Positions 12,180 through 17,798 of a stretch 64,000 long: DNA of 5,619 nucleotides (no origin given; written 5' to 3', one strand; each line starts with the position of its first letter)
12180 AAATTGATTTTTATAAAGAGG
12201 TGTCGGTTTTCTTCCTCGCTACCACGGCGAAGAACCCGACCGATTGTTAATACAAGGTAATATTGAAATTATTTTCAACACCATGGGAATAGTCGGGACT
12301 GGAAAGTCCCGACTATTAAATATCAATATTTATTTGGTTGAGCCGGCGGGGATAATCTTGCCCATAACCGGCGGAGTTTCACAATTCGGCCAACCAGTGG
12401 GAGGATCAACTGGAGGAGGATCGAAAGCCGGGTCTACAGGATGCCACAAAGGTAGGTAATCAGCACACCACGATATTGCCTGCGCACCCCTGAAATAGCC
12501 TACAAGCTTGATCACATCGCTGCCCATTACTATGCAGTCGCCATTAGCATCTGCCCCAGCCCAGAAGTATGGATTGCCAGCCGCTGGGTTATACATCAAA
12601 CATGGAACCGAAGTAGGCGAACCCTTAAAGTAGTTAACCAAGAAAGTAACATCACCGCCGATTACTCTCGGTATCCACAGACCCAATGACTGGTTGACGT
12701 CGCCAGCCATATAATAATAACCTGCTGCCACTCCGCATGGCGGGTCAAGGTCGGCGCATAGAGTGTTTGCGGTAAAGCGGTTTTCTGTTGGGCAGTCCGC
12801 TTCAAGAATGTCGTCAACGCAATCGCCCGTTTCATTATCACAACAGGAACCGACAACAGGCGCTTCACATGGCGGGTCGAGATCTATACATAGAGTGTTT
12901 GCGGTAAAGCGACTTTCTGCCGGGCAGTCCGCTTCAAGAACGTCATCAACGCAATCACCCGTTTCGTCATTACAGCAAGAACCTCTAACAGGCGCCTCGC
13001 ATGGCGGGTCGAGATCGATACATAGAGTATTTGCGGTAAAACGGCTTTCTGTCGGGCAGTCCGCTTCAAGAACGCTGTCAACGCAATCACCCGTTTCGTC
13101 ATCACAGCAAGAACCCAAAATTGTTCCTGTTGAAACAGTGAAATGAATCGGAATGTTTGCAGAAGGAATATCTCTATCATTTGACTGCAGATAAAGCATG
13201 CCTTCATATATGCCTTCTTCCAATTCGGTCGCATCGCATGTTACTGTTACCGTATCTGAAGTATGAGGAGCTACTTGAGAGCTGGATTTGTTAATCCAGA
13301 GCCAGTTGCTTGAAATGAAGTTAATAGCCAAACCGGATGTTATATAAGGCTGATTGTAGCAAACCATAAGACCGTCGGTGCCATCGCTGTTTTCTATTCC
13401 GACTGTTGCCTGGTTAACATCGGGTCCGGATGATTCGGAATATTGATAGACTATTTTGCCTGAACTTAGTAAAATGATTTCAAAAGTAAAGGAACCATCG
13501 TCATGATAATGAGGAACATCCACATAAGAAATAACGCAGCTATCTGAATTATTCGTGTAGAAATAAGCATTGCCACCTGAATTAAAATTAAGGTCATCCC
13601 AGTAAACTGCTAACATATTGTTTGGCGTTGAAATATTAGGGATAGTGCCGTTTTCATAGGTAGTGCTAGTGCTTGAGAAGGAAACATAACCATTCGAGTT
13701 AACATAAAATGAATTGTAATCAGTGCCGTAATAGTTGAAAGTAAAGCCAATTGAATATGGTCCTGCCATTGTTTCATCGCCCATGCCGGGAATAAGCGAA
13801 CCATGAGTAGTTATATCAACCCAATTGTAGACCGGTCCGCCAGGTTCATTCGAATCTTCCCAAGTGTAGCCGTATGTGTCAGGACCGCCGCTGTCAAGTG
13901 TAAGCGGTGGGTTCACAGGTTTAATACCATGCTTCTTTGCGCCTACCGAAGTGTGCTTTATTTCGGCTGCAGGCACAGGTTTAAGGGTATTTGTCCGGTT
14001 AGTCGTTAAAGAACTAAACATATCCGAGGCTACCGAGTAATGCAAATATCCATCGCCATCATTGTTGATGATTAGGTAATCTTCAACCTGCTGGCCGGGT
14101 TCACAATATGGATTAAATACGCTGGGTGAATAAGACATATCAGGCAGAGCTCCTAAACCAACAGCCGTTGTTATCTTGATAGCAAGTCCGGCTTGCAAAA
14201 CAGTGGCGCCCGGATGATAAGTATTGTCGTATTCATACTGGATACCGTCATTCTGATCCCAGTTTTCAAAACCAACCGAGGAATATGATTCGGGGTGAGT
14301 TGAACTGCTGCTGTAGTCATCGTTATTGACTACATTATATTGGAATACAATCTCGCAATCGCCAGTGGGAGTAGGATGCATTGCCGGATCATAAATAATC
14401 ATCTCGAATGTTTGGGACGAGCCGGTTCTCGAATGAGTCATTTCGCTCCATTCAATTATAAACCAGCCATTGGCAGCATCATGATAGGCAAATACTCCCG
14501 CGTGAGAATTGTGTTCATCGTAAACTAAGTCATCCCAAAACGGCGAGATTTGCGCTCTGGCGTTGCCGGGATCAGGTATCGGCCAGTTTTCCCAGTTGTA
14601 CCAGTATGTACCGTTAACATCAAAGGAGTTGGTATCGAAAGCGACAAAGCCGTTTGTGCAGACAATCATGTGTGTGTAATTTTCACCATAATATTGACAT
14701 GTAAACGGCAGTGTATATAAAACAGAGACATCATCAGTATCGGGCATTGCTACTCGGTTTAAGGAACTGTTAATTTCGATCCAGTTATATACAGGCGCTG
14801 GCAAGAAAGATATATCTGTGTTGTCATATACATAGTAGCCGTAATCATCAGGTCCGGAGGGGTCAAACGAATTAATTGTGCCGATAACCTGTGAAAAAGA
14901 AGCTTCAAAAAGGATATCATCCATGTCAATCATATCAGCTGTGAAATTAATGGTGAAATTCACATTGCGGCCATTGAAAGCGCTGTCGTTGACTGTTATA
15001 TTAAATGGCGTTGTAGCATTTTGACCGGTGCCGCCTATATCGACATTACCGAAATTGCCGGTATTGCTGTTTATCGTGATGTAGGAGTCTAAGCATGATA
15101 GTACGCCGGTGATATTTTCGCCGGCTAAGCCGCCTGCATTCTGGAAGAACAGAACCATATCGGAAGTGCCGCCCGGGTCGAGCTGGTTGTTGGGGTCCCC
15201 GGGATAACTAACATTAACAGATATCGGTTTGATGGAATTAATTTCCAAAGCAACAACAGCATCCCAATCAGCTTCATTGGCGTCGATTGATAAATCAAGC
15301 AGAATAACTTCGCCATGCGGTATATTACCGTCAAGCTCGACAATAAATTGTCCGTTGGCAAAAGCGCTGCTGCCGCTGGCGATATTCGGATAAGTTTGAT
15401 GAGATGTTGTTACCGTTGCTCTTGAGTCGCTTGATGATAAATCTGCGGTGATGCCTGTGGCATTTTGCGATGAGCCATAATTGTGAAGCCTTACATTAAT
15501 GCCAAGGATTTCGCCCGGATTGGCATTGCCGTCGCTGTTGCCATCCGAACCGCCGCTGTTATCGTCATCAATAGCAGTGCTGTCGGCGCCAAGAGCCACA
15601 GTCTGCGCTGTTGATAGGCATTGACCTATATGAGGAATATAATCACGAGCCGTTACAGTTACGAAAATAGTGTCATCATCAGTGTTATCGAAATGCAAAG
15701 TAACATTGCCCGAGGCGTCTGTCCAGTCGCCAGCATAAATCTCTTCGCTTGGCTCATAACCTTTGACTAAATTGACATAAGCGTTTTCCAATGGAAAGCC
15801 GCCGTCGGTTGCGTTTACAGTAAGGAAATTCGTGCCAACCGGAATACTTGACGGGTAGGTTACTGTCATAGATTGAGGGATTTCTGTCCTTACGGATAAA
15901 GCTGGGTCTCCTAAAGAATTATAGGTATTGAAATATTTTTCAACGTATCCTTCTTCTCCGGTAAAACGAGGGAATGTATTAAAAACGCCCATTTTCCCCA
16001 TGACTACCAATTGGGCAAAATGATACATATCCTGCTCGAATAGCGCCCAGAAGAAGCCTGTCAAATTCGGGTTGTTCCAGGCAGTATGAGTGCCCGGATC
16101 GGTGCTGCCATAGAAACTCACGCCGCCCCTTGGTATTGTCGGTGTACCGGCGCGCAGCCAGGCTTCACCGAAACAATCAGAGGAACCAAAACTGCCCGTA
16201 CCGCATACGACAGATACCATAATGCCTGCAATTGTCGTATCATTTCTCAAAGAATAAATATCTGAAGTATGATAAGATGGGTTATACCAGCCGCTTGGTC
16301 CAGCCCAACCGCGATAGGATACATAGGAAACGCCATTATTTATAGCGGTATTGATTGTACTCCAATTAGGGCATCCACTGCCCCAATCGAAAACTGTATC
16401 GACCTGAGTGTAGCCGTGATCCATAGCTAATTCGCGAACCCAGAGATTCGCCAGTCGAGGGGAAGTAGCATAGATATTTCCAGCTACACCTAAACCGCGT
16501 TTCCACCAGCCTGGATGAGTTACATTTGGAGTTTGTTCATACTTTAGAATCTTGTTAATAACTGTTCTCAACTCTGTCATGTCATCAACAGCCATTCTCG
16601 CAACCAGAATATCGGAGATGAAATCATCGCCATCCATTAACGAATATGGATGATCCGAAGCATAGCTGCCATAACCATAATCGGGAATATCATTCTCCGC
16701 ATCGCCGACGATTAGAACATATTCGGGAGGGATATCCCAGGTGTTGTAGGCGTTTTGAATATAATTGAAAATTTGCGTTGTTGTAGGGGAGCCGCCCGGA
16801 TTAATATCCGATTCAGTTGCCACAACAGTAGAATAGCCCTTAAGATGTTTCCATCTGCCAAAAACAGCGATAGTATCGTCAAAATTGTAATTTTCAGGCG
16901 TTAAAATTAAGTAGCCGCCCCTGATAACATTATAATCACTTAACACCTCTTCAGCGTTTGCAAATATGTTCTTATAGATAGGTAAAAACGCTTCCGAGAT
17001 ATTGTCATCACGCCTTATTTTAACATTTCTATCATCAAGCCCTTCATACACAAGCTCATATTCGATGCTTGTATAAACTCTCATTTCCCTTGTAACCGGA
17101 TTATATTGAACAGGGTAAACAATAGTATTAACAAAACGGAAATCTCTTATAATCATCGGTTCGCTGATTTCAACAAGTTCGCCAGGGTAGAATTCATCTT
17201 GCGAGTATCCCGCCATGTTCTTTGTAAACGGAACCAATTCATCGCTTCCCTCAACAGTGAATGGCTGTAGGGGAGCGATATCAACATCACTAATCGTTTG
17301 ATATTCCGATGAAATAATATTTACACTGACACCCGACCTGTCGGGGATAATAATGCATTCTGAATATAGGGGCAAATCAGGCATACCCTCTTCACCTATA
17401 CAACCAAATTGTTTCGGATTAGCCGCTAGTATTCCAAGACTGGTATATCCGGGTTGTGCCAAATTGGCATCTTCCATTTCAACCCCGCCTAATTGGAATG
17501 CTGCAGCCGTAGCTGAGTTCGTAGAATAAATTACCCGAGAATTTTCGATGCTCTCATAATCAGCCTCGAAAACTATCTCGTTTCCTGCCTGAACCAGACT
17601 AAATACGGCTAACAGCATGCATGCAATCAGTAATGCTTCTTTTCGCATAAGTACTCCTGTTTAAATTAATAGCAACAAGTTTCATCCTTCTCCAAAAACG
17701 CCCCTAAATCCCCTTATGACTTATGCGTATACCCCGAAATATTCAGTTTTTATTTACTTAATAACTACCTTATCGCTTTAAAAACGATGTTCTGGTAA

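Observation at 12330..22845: Tandem giant paralogs with a gingipain-like C25 domain in which the expected catalytic His is replaced by Trp (possible pseudopeptidase or adhesin)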

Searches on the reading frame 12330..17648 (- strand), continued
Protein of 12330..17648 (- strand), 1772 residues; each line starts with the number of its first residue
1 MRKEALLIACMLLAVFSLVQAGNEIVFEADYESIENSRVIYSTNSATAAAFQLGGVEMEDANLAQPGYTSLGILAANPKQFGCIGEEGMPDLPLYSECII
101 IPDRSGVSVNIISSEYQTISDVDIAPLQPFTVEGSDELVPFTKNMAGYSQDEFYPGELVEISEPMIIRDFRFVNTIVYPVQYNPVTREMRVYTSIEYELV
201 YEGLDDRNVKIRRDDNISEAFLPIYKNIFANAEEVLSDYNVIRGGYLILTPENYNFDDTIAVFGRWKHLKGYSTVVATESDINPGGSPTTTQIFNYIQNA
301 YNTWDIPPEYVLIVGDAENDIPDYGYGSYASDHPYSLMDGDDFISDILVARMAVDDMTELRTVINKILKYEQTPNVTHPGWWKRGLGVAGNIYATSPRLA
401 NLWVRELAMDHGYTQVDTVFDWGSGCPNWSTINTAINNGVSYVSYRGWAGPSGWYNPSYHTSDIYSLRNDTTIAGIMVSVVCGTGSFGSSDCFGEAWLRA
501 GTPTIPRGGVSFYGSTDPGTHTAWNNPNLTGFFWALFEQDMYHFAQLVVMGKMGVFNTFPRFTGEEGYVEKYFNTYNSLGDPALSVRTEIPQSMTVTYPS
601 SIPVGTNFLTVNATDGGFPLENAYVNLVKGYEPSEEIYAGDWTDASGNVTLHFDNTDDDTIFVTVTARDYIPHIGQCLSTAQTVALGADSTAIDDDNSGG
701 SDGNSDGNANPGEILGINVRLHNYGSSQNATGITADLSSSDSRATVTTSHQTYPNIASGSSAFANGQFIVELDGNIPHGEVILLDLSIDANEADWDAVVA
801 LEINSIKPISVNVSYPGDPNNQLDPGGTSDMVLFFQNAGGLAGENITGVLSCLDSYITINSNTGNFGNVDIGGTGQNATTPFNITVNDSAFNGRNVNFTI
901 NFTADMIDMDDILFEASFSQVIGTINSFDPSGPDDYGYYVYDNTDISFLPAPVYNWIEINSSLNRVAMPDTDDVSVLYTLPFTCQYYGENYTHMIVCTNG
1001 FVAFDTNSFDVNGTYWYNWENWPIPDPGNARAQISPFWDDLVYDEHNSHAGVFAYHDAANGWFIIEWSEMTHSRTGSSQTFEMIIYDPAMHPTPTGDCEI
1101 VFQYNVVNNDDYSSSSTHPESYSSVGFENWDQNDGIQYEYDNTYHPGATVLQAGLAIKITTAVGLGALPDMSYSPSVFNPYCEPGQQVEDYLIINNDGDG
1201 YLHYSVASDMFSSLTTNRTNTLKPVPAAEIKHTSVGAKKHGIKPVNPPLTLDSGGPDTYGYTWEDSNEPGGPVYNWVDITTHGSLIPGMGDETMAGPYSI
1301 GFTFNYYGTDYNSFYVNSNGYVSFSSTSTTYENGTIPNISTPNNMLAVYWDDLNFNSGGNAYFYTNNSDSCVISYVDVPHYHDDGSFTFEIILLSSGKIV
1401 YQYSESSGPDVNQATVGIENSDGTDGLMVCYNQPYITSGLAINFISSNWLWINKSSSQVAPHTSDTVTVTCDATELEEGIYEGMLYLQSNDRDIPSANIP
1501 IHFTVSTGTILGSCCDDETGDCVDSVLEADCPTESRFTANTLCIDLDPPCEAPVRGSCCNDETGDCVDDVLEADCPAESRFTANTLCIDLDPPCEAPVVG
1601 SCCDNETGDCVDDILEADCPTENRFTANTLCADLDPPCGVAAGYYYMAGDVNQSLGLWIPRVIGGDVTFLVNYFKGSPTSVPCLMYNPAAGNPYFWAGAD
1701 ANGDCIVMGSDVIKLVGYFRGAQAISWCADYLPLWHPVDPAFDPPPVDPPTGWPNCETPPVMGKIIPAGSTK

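Call 76: find_encoding_contigs(protein=P0178, flank=10000, max_places=3)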
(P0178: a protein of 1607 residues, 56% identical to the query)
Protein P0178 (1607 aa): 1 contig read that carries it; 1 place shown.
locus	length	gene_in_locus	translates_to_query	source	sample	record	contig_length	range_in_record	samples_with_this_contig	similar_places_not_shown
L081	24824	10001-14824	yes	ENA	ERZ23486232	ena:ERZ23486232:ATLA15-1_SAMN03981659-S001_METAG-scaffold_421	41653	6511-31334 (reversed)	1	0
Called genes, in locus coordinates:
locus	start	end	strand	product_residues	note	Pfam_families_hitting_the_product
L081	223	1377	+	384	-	-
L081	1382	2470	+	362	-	PF02163:Peptidase_M50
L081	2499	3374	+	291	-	-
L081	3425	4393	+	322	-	PF01717:Meth_synt_2, PF08267:Meth_synt_1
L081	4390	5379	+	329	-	PF01717:Meth_synt_2, PF08267:Meth_synt_1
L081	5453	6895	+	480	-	PF00515:TPR_1 (faint), PF13174:TPR_6 (faint), PF13181:TPR_8 (faint), PF13428:TPR_14 (faint), PF14559:TPR_19 (weak), PF07719:TPR_2 (weak), PF13414:TPR_11 (weak), PF13424:TPR_12 (weak), +7 more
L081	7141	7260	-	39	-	-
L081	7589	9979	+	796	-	PF00246:Peptidase_M14, PF13620:CarboxypepD_reg (faint)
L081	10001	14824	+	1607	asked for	PF08126:Propeptide_C25, PF01364:Peptidase_C25, PF06119:NIDO (faint)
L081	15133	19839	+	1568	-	PF08126:Propeptide_C25, PF01364:Peptidase_C25, PF25788:Ig_Rha78A_N (faint)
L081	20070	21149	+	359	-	PF25919:BSH_CusB (faint), PF00364:Biotin_lipoyl (faint), PF25917:BSH_RND, PF25973:BSH_CzcB (weak), PF25990:Beta-barrel_YknX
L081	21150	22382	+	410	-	PF12704:MacB_PCD, PF02687:FtsX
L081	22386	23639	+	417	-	PF12704:MacB_PCD, PF02687:FtsX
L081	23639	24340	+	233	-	PF02463:SMC_N (faint), PF00005:ABC_tran, PF13304:AAA_21 (faint)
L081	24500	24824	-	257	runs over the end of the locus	PF23441:SDR (weak), PF00106:adh_short, PF08659:KR, PF13561:adh_short_C2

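Call 77: find_encoding_contigs(protein=P0172, flank=10000, max_places=3)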
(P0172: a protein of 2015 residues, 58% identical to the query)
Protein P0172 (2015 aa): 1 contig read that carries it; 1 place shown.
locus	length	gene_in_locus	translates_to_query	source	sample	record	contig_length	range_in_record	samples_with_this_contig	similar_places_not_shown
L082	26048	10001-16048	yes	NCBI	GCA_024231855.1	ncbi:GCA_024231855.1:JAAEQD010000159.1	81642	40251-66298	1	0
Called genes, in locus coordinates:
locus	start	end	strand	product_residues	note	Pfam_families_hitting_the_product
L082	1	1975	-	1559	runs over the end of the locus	PF00082:Peptidase_S8, PF02494:HYR (weak), PF10393:Matrilin_ccoil (faint), PF02494:HYR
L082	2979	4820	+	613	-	-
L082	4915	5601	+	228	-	-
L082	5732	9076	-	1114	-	PF01546:Peptidase_M20 (weak), PF04389:Peptidase_M28, PF13620:CarboxypepD_reg, PF13715:CarbopepD_reg_2 (faint), PF17210:SdrD_B (faint), PF22904:NOMO1-like_2nd (faint), PF13620:CarboxypepD_reg (weak)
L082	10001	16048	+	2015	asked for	PF08126:Propeptide_C25, PF01364:Peptidase_C25, PF14292:SusE (faint), PF19077:Big_13 (faint)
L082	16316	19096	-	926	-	PF00082:Peptidase_S8, PF02494:HYR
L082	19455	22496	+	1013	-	PF05048:NosD (faint), PF13229:Beta_helix (weak), PF13715:CarbopepD_reg_2 (faint), PF13229:Beta_helix, PF13620:CarboxypepD_reg (weak)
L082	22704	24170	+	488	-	PF00171:Aldedh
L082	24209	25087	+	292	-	PF00795:CN_hydrolase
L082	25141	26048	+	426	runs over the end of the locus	PF00202:Aminotran_3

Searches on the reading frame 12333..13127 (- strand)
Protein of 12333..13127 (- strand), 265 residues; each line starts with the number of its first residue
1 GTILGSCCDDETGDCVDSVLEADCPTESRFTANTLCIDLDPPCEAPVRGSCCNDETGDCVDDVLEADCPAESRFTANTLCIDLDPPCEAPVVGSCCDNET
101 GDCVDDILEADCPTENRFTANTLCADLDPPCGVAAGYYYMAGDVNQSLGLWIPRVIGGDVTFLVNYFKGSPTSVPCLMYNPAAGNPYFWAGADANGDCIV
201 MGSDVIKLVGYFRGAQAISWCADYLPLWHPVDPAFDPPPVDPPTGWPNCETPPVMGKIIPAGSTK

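Call 16: search_protein_families(library=pfam, proteins=[window:12333-13127:-], max_evalue=1)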
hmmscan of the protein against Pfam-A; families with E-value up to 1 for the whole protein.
seq(265 aa): 0 families

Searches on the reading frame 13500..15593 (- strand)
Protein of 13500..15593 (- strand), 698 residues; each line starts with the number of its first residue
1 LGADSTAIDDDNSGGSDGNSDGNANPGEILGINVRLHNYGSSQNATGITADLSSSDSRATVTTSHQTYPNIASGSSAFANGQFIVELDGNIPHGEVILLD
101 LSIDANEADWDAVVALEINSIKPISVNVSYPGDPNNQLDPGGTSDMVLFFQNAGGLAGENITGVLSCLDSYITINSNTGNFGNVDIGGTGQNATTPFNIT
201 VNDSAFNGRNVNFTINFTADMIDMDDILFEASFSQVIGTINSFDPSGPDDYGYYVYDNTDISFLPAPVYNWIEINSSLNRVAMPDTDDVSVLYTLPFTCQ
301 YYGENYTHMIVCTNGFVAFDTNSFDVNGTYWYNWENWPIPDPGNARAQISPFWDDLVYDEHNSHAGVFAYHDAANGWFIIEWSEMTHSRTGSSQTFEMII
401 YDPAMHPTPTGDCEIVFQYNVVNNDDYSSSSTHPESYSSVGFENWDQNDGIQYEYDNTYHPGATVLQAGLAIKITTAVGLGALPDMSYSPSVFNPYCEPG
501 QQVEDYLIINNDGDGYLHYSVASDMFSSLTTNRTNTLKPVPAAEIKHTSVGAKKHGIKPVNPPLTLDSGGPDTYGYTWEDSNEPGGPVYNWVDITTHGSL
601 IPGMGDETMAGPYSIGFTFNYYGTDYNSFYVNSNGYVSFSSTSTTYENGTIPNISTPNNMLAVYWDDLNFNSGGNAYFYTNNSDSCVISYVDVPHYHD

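Call 16: search_protein_families(library=pfam, proteins=[window:13500-15593:-], max_evalue=1)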
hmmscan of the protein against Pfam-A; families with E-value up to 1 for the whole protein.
window:13500-15593:- (698 aa): 2 families
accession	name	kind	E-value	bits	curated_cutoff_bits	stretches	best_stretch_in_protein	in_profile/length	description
PF06119.19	NIDO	-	8.1e-07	29.7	25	1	627-685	1-56/186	Nidogen-like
PF18590.6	IMP2_N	-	0.22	12.6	25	0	496-526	33-63/89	Immune Mapped Protein 2 (IMP2) N-terminal domain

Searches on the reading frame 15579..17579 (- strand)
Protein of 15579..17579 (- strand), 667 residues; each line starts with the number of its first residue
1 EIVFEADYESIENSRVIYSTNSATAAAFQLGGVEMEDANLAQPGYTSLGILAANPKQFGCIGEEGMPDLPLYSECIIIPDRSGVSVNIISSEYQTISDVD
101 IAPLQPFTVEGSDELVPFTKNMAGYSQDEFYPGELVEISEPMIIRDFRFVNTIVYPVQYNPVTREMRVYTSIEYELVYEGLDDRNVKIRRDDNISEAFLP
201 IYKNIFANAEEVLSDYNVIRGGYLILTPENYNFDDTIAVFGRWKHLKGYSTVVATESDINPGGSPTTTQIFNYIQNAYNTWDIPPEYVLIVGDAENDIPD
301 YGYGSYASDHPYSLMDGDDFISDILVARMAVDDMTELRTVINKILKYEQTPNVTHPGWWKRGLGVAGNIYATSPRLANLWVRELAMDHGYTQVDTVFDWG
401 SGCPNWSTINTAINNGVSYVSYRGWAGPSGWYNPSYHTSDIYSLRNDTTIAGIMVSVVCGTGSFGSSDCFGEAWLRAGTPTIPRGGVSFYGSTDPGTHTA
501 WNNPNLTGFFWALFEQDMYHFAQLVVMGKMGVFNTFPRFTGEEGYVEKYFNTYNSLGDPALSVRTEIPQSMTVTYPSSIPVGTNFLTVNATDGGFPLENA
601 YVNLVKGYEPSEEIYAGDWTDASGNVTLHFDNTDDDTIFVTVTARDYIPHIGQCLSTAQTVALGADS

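Call 66: predict_structure(alignment_id=A5)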
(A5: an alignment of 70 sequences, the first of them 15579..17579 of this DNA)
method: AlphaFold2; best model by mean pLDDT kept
length: 667 residues; sequences in the alignment: 70
mean_pLDDT: 92.6   pTM: 0.92
mean pLDDT of the five models: 92.6, 92.3, 91.6, 91.0, 90.7
residues with pLDDT >= 90: 545; 70-90: 112; 50-70: 9; < 50: 1
segments of 3 or more residues with pLDDT < 50: none
pLDDT, mean of each block of 10 residues (from residue 1): 84 92 95 91 89 88 94 95 95 95 91 85 94 95 96 97 96 96 91 95 95 93 94 89 96 95 93 97 96 85 88 94 96 94 94 92 92 90 96 93 89 95 94 94 86 92 85 94 94 92 95 95 97 93 89 95 94 96 96 96 88 92 97 94 96 89 61
secondary structure, 60 per line:
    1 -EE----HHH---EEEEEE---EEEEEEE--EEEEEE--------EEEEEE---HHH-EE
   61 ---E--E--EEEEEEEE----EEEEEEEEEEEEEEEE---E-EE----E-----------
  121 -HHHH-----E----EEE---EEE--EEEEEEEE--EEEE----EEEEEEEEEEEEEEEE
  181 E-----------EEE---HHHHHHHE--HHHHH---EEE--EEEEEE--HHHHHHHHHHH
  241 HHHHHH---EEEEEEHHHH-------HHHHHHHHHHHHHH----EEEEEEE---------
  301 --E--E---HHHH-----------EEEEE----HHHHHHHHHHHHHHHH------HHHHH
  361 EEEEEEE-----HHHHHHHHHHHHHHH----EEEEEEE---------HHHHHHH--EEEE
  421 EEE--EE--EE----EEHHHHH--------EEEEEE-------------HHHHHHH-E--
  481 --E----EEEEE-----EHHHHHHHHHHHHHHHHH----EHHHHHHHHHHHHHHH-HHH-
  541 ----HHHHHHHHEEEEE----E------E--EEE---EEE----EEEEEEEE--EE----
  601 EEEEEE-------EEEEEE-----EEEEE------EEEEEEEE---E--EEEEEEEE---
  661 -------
elements in order: E14-19 E23-29 E32-37 E46-51 E70-77 E82-97 H122-125 E136-138 E142-144 E147-154 E157-160 E165-181 E193-195 H199-205 H209-213 E217-219 E222-227 H230-246 E250-255 H256-259 H267-280 E285-291 H310-313 E325-329 H334-349 H356-360 E361-367 H373-387 E392-398 H408-414 E417-423 H438-442 E451-456 H470-476 E488-492 H499-515 H521-535 H545-552 E553-557 E572-574 E578-580 E585-592 E601-606 E614-619 E625-629 E636-643 E650-657
